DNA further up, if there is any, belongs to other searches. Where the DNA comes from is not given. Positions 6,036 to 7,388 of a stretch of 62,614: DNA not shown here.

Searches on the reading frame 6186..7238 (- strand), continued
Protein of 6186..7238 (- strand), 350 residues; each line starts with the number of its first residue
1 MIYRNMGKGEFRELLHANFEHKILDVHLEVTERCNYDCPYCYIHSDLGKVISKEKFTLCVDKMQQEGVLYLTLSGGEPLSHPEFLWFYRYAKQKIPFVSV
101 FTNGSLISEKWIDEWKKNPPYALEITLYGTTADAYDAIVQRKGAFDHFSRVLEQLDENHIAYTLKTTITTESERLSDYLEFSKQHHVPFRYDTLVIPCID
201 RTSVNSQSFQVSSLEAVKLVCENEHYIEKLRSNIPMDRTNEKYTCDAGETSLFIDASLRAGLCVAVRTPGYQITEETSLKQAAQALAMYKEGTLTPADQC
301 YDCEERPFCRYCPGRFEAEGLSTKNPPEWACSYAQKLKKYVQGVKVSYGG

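Call 70: find_homologous_proteins(query=A6, max_evalue=1e-40)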
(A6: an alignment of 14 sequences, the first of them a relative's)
Query A6 (14 sequences) (350 aa, profile of the alignment): 192 proteins with E <= 1e-40 among 6222 candidates; the best 120 are listed.
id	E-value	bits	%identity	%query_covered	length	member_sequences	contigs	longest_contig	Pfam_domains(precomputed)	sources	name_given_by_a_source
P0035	1.2e-138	480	32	97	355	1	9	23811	PF04055.28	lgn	-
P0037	3.2e-135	469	30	96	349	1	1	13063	PF04055.28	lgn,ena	-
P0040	3.9e-135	468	34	89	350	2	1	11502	PF04055.28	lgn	-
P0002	1.1e-133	463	44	96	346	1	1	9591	PF04055.28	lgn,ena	-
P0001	2.9e-129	449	100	100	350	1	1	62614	PF04055.28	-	-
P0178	7.8e-125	434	31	95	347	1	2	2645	PF04055.28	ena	-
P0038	1.8e-122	427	32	95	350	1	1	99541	PF04055.28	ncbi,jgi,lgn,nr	ncbi:MAG: radical SAM protein [Oscillospiraceae bacterium]|jgi:MoaA/NifB/PqqE/SkfB family radical SA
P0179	7.0e-121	421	34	95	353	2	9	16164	PF04055.28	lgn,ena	-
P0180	2.3e-118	413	32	90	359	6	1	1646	PF04055.28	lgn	-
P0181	6.7e-116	405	30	90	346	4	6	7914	PF04055.28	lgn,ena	-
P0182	4.9e-113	396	28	97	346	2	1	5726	PF04055.28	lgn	-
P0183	4.3e-111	389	30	98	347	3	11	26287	PF04055.28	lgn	-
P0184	1.6e-109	384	31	89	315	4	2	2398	PF04055.28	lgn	-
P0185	1.1e-85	306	33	90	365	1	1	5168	PF04055.28,PF13353.12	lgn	-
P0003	1.9e-82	295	28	99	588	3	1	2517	PF13673.14,PF04055.28,PF13302.14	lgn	-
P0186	2.1e-82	295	29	89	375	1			PF04055.28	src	-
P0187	5.4e-82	293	29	66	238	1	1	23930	PF04055.28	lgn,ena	-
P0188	5.5e-76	274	28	96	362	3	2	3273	PF04055.28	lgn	-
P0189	4.1e-72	261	31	87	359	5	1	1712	PF04055.28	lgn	-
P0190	1.2e-71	259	26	92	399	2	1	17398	PF04055.28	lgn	-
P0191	3.3e-71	258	28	92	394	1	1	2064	PF04055.28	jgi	jgi:radical SAM protein with 4Fe4S-binding SPASM domain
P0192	3.3e-70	255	27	96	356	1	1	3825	PF04055.28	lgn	-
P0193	4.1e-70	254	28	93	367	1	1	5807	PF04055.28,PF13353.12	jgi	-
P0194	5.6e-70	254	28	94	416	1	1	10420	PF04055.28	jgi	-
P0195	4.1e-69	251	29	94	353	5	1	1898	PF04055.28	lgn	-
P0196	2.3e-68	249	28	90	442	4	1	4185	PF04055.28,PF13353.12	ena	-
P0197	1.7e-67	246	30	90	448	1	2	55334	PF04055.28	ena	-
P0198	7.5e-65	237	26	83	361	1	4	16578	PF04055.28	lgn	-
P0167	8.0e-63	230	28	89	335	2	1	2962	PF04055.28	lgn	-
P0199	2.2e-61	226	25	92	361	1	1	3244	PF04055.28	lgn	-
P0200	7.1e-61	224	27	89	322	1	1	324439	PF04055.28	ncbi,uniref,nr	ncbi:radical SAM protein [uncultured Shewanella sp.]|uniref:radical SAM protein n=1 Tax=uncultured S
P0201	1.2e-60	223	26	89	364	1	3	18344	PF04055.28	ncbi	-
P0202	4.3e-60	221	27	86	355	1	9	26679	PF04055.28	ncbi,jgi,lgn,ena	-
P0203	1.3e-58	217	25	89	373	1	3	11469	PF04055.28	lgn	-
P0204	1.5e-58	216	26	89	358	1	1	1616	PF04055.28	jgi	-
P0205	5.5e-58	215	27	95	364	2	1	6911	PF04055.28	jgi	jgi:radical SAM protein with 4Fe4S-binding SPASM domain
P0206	1.3e-57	213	26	90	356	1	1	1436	PF04055.28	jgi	jgi:radical SAM protein with 4Fe4S-binding SPASM domain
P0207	1.6e-57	213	27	94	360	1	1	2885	PF04055.28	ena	-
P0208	2.1e-57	213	24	93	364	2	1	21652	PF04055.28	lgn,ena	-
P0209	2.3e-57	213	26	89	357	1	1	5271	PF04055.28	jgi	jgi:radical SAM protein with 4Fe4S-binding SPASM domain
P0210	2.9e-57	212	26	95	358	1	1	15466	PF04055.28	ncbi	-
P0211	2.1e-56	209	25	91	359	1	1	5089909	PF04055.28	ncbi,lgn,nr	ncbi:MAG: radical SAM protein [Candidatus Electrothrix scaldis]|nr:MAG: radical SAM protein [Candida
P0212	2.2e-56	209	27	95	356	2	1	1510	PF04055.28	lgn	-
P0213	3.0e-56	209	27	89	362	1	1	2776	PF04055.28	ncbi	-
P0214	6.5e-56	208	26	93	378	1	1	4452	PF04055.28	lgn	-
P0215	7.9e-56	207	27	95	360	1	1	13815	PF04055.28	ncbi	-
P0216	9.9e-56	207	25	94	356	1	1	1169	PF04055.28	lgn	-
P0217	1.3e-55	207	26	96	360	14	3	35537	PF04055.28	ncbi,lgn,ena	-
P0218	2.8e-55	206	28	89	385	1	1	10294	PF04055.28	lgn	-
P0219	7.1e-55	204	25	93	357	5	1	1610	PF04055.28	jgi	-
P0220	7.9e-55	204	26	90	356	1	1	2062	PF04055.28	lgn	-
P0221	1.5e-54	203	26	90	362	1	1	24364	PF04055.28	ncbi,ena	-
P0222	1.7e-54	203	25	91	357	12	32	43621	PF04055.28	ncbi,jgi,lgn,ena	jgi:MoaA/NifB/PqqE/SkfB family radical SAM enzyme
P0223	2.1e-54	203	23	90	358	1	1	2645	PF04055.28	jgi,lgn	jgi:radical SAM protein with 4Fe4S-binding SPASM domain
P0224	2.2e-54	203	23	89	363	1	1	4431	PF04055.28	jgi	jgi:radical SAM protein with 4Fe4S-binding SPASM domain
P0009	2.8e-54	202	25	88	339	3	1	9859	PF04055.28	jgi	jgi:MoaA/NifB/PqqE/SkfB family radical SAM enzyme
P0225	3.8e-54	202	26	95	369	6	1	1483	PF04055.28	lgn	-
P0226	3.9e-54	202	23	93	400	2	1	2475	PF04055.28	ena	-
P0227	4.2e-54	202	26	89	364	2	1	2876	PF04055.28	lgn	-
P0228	5.0e-54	202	25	95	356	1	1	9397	PF04055.28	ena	-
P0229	5.8e-54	201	26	95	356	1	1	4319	PF04055.28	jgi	jgi:radical SAM protein with 4Fe4S-binding SPASM domain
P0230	6.0e-54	201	27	95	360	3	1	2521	PF04055.28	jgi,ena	-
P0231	6.6e-54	201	22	93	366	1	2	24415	PF04055.28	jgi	jgi:MoaA/NifB/PqqE/SkfB family radical SAM enzyme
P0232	7.5e-54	201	25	94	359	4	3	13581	PF04055.28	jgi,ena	jgi:radical SAM protein with 4Fe4S-binding SPASM domain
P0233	9.9e-54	201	26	90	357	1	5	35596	PF04055.28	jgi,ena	jgi:MoaA/NifB/PqqE/SkfB family radical SAM enzyme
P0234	1.2e-53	200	26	93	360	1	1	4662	PF04055.28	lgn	-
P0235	1.3e-53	200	27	93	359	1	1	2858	PF04055.28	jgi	jgi:MoaA/NifB/PqqE/SkfB family radical SAM enzyme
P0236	1.3e-53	200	26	95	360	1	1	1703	PF04055.28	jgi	jgi:radical SAM protein with 4Fe4S-binding SPASM domain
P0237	1.8e-53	200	24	93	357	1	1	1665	PF04055.28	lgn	-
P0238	1.8e-53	200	26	93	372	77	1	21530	PF04055.28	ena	-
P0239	1.8e-53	200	26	91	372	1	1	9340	PF04055.28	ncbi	-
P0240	1.9e-53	200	26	92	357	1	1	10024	PF04055.28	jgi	jgi:radical SAM protein with 4Fe4S-binding SPASM domain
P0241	2.1e-53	199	26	93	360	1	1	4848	PF04055.28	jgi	jgi:radical SAM protein with 4Fe4S-binding SPASM domain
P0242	2.2e-53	199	25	70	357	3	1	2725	PF04055.28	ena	-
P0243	2.3e-53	199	26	95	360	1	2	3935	PF04055.28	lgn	-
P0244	3.5e-53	199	26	93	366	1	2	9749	PF04055.28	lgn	-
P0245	3.8e-53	199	26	96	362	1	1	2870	PF04055.28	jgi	-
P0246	4.2e-53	198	23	93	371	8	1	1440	PF04055.28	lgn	-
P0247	4.7e-53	198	26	95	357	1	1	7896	PF04055.28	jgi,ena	jgi:MoaA/NifB/PqqE/SkfB family radical SAM enzyme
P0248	5.1e-53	198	27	89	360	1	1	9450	PF04055.28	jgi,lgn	jgi:radical SAM protein with 4Fe4S-binding SPASM domain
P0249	7.0e-53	198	26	95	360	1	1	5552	PF04055.28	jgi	jgi:radical SAM protein with 4Fe4S-binding SPASM domain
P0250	7.7e-53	198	25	89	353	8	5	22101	PF04055.28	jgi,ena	-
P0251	8.1e-53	198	24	95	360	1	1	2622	PF04055.28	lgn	-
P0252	8.2e-53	198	24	89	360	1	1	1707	PF04055.28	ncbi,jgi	jgi:radical SAM protein with 4Fe4S-binding SPASM domain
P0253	9.1e-53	197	24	93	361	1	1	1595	PF04055.28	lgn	-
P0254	1.0e-52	197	25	90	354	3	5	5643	PF04055.28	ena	-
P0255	1.1e-52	197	25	95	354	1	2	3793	PF04055.28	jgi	-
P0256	1.1e-52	197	25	94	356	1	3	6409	PF04055.28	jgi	jgi:MoaA/NifB/PqqE/SkfB family radical SAM enzyme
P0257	1.4e-52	197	26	94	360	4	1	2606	PF04055.28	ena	-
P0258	2.6e-52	196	24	93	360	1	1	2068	PF04055.28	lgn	-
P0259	3.6e-52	195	26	95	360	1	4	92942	PF04055.28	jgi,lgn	jgi:radical SAM protein with 4Fe4S-binding SPASM domain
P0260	3.7e-52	195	24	90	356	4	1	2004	PF04055.28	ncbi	-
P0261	4.1e-52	195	25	95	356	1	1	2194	PF04055.28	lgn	-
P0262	4.8e-52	195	23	82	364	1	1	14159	PF04055.28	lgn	-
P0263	5.0e-52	195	25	91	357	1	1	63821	PF04055.28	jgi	jgi:radical SAM protein with 4Fe4S-binding SPASM domain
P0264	5.2e-52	195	26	94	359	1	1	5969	PF04055.28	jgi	jgi:radical SAM protein with 4Fe4S-binding SPASM domain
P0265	6.2e-52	195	26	91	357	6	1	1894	PF04055.28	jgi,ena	-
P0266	6.6e-52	195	26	93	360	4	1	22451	PF04055.28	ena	-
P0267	7.8e-52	194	24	98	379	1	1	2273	PF13186.12,PF04055.28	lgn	-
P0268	8.0e-52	194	24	96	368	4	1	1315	PF04055.28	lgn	-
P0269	9.3e-52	194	24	93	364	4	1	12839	PF04055.28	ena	-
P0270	1.0e-51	194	27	95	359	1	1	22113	PF04055.28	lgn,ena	-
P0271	1.3e-51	194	27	92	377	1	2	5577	PF04055.28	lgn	-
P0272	1.3e-51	194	24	95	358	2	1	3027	PF04055.28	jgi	jgi:radical SAM protein with 4Fe4S-binding SPASM domain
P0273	1.3e-51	194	23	90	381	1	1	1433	PF04055.28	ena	-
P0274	1.7e-51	193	25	91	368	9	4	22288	PF04055.28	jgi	jgi:radical SAM protein with 4Fe4S-binding SPASM domain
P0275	1.7e-51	193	26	93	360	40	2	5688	PF04055.28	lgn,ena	-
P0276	2.0e-51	193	26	89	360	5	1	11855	PF04055.28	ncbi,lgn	-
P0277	2.2e-51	193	25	89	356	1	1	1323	PF04055.28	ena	-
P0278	2.4e-51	193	24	90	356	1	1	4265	PF04055.28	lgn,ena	-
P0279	2.8e-51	192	25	95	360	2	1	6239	PF04055.28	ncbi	-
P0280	2.9e-51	192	24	95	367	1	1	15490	PF04055.28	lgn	-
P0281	3.1e-51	192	25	91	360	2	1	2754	PF04055.28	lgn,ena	-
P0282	3.2e-51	192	26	94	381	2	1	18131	PF04055.28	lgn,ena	-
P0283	3.6e-51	192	24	93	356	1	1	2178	PF04055.28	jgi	jgi:MoaA/NifB/PqqE/SkfB family radical SAM enzyme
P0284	3.8e-51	192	25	93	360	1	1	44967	PF04055.28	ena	-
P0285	3.9e-51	192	26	90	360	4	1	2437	PF04055.28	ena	-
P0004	3.9e-51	192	29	90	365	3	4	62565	PF04055.28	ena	-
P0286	4.1e-51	192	23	91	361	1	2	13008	PF04055.28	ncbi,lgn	-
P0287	5.2e-51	192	26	95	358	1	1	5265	PF04055.28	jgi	jgi:radical SAM protein with 4Fe4S-binding SPASM domain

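Call 71: find_encoding_contigs(protein=P0035, flank=5000, max_places=1)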
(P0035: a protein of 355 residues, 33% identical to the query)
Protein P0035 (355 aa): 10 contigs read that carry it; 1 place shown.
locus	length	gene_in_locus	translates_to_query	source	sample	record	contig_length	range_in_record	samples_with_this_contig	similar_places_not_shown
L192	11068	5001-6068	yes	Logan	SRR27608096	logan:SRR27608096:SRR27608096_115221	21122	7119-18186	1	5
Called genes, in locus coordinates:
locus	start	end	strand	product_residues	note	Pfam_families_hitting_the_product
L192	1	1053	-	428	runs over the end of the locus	PF14501:HATPase_c_5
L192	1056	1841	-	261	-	PF00072:Response_reg (weak), PF04397:LytTR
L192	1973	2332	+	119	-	PF13560:HTH_31, PF12844:HTH_19, PF13443:HTH_26 (weak), PF01381:HTH_3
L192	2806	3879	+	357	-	PF04055:Radical_SAM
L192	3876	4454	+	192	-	PF00551:Formyl_trans_N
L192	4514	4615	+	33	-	-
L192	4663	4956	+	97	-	PF05402:PqqD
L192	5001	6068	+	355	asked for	PF04055:Radical_SAM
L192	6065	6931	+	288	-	PF27840:ScmC (weak)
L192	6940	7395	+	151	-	-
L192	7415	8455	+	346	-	PF04055:Radical_SAM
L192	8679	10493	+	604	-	PF00005:ABC_tran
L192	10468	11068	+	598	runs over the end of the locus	PF00005:ABC_tran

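Call 72: find_encoding_contigs(protein=P0037, flank=5000, max_places=1)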
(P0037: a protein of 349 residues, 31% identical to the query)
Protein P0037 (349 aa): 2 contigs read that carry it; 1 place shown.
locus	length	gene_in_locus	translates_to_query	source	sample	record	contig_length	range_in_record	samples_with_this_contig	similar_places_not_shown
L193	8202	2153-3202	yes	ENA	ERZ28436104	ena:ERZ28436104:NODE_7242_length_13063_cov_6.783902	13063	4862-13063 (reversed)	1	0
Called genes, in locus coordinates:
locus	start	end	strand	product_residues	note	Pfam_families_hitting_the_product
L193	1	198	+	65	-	?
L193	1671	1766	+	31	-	-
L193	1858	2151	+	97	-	PF05402:PqqD (weak)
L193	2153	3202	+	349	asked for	PF04055:Radical_SAM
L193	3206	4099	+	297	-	-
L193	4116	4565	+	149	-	-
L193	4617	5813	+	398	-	PF00550:PP-binding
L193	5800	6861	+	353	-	PF14907:NTP_transf_5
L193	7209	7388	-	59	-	-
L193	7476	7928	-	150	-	-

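Call 73: find_encoding_contigs(protein=P0040, flank=5000, max_places=1)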
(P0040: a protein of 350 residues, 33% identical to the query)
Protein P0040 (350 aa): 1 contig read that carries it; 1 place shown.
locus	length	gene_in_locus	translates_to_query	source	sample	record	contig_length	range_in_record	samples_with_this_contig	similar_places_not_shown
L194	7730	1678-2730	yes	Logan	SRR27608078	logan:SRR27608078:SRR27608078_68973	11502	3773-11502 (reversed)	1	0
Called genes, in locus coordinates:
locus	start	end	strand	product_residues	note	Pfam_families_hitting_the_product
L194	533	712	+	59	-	PF00881:Nitroreductase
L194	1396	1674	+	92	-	PF05402:PqqD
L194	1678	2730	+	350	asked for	PF04055:Radical_SAM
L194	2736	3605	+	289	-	PF27840:ScmC, PF07475:Hpr_kinase_C (faint)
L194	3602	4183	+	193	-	PF00551:Formyl_trans_N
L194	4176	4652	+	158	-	-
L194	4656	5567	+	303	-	PF14907:NTP_transf_5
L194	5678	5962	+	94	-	PF00550:PP-binding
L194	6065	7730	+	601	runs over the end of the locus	PF13304:AAA_21 (faint), PF00005:ABC_tran, PF02463:SMC_N (faint)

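Call 74: find_encoding_contigs(protein=P0038, flank=5000, max_places=1)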
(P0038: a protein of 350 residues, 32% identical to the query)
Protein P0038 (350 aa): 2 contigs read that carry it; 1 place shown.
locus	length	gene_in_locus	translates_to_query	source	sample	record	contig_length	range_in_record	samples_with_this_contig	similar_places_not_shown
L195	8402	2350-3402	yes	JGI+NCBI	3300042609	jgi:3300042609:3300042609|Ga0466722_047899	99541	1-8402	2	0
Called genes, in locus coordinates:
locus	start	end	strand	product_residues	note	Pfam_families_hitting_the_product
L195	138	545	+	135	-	-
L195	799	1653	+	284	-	PF04055:Radical_SAM (weak)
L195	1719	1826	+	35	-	-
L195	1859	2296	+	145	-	PF05402:PqqD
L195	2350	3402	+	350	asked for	PF04055:Radical_SAM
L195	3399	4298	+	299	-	PF27840:ScmC (weak)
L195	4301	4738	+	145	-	PF02310:B12-binding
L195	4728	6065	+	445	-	PF04055:Radical_SAM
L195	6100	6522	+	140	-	-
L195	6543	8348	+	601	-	PF00005:ABC_tran, PF13304:AAA_21 (faint), PF02463:SMC_N (weak)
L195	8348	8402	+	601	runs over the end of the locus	PF02463:SMC_N (faint), PF00005:ABC_tran, PF13304:AAA_21 (faint)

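Call 75: find_encoding_contigs(protein=P0179, flank=5000, max_places=1)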
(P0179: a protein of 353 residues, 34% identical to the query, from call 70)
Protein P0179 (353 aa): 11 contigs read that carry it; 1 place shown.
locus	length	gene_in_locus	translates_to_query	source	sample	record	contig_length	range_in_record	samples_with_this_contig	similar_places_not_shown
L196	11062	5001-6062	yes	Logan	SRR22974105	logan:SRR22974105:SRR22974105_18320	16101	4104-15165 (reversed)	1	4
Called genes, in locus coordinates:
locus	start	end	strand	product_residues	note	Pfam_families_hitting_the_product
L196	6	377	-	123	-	-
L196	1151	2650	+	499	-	-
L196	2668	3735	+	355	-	PF04055:Radical_SAM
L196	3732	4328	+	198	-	PF00551:Formyl_trans_N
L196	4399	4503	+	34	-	-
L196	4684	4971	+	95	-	PF05402:PqqD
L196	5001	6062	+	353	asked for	PF04055:Radical_SAM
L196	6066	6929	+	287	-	PF27840:ScmC (weak)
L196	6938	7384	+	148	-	-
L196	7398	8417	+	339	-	PF04055:Radical_SAM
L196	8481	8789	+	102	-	PF00550:PP-binding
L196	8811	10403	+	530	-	PF00664:ABC_membrane, PF03193:RsgA_GTPase (weak), PF00005:ABC_tran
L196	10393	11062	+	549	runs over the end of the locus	PF00664:ABC_membrane, PF00005:ABC_tran, PF02463:SMC_N (weak)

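Call 76: find_encoding_contigs(protein=P0183, flank=5000, max_places=1)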
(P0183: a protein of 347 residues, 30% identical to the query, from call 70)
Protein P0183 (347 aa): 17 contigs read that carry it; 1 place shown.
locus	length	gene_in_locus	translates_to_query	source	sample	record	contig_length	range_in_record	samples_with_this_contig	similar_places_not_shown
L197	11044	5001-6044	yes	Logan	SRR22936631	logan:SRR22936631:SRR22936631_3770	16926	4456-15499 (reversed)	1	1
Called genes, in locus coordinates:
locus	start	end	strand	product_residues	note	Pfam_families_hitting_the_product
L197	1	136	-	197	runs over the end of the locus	PF04647:AgrB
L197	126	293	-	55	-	-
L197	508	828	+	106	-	PF13560:HTH_31 (weak), PF12844:HTH_19, PF01381:HTH_3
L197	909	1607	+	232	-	PF00072:Response_reg, PF04397:LytTR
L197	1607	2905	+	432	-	PF14501:HATPase_c_5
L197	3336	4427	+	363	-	PF04055:Radical_SAM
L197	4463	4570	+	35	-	-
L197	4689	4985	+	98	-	PF05402:PqqD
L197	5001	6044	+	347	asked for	PF04055:Radical_SAM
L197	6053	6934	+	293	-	PF27840:ScmC (weak)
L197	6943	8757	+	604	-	PF02310:B12-binding, PF04055:Radical_SAM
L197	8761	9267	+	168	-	-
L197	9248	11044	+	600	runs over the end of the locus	PF00005:ABC_tran, PF02463:SMC_N (weak), PF13304:AAA_21 (faint)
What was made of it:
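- The predicted product is short (about 9 aa). agr-type quorum-sensing genes flank L192 and L197 (calls 71, 76).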

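Call 81: search_protein_families(library=pfam, proteins=[L192:6940-7395:+, L008:7921-8436:+, L193:4116-4565:+, L192:2806-3879:+, L193:3206-4099:+, L193:4617-5813:+, L195:6100-6522:+, L197:8761-9267:+], max_evalue=0.01)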
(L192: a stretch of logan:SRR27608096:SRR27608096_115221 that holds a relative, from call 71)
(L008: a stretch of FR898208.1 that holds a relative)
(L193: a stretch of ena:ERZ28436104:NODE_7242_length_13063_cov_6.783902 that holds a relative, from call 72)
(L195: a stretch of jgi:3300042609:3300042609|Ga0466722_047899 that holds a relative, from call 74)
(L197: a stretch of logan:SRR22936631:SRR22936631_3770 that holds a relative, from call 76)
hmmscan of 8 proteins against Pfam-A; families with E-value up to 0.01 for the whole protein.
L192:6940-7395:+ (151 aa): 1 family
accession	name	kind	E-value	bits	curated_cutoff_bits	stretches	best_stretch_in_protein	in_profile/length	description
PF00717.28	Peptidase_S24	-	5.6e-05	23.3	23.3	1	2-61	35-91/116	Peptidase S24-like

L008:7921-8436:+ (171 aa): 1 family
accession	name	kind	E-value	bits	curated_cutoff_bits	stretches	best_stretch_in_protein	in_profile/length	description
PF00717.28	Peptidase_S24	-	0.0013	18.8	23.3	1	13-81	29-96/116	Peptidase S24-like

L193:4116-4565:+ (149 aa): 0 families

L192:2806-3879:+ (357 aa): 1 family
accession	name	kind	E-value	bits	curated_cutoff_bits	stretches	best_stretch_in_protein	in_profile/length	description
PF04055.27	Radical_SAM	-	2.2e-12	47.9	29.5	1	42-207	1-160/166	Radical SAM superfamily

L193:3206-4099:+ (297 aa): 1 family
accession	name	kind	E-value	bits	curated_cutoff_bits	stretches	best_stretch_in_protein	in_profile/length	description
PF03193.22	RsgA_GTPase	-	0.0072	16.6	30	0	155-174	109-128/174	RsgA GTPase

L193:4617-5813:+ (398 aa): 3 families
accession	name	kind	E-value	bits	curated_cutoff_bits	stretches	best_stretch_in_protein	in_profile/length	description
PF00550.31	PP-binding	-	1.3e-07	32.1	20.8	1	4-74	1-66/67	Phosphopantetheine attachment site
PF14573.12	PP-binding_2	-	0.0011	19.6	32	1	35-75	46-84/96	Acyl-carrier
PF13419.12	HAD_2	-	0.0053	17.3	23.8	0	106-191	77-165/178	Haloacid dehalogenase-like hydrolase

L195:6100-6522:+ (140 aa): 0 families

L197:8761-9267:+ (168 aa): 2 families
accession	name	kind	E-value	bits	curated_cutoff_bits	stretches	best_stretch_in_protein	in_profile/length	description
PF00717.28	Peptidase_S24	-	0.00077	19.6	23.3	1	3-57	37-91/116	Peptidase S24-like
PF10502.14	Peptidase_S26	-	0.0023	18.4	22.9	1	4-40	26-66/168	Signal peptidase, peptidase S26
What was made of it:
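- Peptidase: PF00717/PF10502 hits on the ~150-aa genes of relatives (call 81).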
